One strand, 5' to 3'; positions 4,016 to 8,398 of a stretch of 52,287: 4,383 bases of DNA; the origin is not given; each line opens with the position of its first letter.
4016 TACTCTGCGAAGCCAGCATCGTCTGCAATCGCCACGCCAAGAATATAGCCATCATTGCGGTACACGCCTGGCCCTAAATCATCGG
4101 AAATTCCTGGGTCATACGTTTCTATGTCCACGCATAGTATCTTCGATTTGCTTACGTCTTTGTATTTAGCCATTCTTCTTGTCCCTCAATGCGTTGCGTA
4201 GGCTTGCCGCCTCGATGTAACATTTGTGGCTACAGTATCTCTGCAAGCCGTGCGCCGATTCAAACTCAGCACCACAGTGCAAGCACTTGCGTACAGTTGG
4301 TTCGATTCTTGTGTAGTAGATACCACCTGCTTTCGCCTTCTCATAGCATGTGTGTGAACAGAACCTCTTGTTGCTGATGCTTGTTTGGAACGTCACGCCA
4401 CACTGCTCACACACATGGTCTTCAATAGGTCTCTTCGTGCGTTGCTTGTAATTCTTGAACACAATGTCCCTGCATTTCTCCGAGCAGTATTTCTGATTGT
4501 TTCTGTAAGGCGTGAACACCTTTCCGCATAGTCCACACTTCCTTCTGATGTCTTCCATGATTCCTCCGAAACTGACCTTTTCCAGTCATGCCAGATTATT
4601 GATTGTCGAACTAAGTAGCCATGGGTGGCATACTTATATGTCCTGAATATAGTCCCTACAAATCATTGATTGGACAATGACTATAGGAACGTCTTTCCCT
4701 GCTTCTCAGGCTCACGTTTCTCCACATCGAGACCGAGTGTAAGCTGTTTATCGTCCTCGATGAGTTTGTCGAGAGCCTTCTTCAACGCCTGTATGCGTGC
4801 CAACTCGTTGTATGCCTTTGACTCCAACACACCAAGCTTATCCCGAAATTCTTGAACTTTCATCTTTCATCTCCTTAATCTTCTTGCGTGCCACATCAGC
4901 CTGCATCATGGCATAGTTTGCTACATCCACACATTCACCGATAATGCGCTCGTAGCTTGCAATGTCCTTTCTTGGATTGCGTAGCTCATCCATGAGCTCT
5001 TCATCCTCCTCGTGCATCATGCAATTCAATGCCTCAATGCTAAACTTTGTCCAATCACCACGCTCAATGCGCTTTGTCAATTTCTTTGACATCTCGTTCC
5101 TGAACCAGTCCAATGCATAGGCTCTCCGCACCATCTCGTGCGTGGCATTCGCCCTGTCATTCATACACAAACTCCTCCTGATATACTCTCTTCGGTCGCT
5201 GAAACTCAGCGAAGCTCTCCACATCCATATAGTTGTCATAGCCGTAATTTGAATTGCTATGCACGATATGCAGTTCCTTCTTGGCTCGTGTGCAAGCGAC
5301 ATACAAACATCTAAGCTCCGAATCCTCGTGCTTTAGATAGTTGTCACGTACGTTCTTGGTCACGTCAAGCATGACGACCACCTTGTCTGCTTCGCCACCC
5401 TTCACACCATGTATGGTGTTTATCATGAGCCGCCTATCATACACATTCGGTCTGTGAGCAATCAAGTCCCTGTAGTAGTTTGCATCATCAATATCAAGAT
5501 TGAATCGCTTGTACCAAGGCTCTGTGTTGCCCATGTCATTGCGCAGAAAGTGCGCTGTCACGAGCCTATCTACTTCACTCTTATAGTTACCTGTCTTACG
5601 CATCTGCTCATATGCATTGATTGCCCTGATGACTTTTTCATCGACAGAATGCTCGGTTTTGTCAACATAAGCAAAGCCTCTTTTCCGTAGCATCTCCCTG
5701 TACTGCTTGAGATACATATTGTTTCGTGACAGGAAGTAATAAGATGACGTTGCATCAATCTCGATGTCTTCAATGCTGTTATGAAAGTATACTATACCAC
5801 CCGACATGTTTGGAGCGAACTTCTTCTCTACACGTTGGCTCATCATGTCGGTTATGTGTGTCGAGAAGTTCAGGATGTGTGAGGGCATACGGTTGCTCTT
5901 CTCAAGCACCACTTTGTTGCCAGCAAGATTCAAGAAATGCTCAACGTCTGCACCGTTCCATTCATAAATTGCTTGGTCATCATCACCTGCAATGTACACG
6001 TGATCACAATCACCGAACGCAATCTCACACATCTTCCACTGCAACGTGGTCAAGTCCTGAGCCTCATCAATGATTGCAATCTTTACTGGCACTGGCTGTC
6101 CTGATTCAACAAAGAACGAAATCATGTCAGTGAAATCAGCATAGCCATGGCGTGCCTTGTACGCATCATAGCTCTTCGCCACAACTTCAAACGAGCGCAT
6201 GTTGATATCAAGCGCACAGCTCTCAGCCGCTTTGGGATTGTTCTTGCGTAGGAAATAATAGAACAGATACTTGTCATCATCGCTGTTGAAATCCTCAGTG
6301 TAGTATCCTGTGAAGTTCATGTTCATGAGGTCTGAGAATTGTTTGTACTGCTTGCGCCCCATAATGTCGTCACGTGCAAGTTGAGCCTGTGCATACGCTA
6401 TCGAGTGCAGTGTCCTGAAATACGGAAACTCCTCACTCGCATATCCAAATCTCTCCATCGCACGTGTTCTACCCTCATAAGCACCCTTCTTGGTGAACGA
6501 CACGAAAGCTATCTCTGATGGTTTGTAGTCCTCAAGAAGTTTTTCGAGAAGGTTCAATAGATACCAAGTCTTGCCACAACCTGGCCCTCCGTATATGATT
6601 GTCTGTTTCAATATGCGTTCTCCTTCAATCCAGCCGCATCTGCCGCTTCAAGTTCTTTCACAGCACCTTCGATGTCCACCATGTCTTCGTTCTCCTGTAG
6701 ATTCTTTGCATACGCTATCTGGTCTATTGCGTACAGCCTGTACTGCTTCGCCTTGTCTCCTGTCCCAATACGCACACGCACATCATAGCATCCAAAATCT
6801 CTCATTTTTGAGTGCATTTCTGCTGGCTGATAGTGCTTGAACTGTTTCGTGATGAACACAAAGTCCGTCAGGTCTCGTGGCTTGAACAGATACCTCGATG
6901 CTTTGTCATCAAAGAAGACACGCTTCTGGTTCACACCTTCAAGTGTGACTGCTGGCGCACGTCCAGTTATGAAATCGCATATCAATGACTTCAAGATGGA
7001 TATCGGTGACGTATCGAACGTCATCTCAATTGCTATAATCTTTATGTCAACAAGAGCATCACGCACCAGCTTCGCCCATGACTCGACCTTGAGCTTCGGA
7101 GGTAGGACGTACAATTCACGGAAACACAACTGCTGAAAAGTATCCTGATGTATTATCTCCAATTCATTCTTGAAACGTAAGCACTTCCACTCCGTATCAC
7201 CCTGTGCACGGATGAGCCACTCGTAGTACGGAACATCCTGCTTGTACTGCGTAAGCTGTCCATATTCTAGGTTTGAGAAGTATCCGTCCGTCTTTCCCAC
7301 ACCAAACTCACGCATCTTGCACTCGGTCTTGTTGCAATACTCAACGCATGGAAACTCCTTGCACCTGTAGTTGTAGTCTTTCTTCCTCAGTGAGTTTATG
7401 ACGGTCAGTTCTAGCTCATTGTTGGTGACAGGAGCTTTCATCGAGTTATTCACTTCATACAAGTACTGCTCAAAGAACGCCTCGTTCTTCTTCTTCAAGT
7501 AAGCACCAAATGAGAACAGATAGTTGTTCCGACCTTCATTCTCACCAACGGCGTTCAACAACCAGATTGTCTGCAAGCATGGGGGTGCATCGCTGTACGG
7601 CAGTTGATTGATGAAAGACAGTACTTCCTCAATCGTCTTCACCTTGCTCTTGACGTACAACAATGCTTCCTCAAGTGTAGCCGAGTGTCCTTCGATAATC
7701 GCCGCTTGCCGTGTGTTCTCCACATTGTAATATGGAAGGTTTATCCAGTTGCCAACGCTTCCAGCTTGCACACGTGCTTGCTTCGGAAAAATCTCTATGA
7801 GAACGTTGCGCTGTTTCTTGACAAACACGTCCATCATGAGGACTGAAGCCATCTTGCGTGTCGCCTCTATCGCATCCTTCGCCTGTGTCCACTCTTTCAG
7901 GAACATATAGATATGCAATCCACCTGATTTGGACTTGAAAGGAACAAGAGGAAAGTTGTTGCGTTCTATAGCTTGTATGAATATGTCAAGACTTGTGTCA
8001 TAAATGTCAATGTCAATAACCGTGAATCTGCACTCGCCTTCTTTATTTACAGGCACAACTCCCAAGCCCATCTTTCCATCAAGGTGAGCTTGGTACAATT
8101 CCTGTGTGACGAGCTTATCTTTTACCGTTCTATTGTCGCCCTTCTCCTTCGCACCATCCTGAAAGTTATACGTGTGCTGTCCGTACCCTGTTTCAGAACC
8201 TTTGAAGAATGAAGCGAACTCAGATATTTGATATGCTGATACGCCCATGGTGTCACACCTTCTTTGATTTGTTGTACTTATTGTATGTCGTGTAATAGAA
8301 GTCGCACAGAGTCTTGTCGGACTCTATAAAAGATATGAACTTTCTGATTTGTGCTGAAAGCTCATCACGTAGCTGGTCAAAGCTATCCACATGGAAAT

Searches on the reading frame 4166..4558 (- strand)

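Call 49: search_protein_families(library=phrogs, proteins=[window:4166-4558:-], max_evalue=0.001)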
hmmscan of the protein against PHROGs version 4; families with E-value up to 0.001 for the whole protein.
window:4166-4558:- (130 aa): 16 families
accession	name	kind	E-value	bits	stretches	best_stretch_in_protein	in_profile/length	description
phrog_2308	-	unknown function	7.7e-17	62.7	2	5-78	55-132/138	-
phrog_1271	-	DNA, RNA and nucleotide metabolism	2.3e-16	61.1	1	6-121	117-246/361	HNH endonuclease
phrog_1333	-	unknown function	7.3e-13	50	2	5-42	100-137/166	-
phrog_6975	-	unknown function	1.5e-09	39.3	0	4-32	12-40/149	-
phrog_12986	-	unknown function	8.7e-09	36.6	1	4-42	5-45/130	-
phrog_15471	-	DNA, RNA and nucleotide metabolism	1.2e-08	36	1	38-75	94-131/183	HNH endonuclease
phrog_10853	-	unknown function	3e-08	34.8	0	9-53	6-56/93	-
phrog_13750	-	unknown function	5.8e-08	34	1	7-40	18-51/104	-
phrog_8273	-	unknown function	1.2e-07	32.9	0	6-31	180-205/216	-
phrog_3794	-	unknown function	3e-07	31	1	5-35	8-39/50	-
phrog_8660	-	DNA, RNA and nucleotide metabolism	5.2e-07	31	0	87-128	11-52/196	HNH endonuclease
phrog_171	-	DNA, RNA and nucleotide metabolism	1.3e-06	29.4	0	5-36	38-70/452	NinG/ Rap DNA junction specific endonuclease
phrog_2862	-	unknown function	2.6e-06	28.7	1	5-39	2-36/118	-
phrog_31911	-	unknown function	3.7e-06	28.3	1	6-42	7-43/121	-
phrog_16925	-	unknown function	1.2e-05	26.5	0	5-42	5-44/151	-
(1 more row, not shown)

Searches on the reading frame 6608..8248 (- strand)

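Call 10: search_protein_families(library=pfam, proteins=[window:6608-8248:-])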
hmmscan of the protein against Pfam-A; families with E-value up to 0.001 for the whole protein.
window:6608-8248:- (546 aa): 1 family
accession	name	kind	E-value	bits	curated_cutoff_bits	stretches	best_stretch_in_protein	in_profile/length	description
PF22548.2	AEP-TOTE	-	1.3e-15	58.1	27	1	20-182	28-198/230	TOTE conflict system, Archaeo-Eukaryotic Primase domain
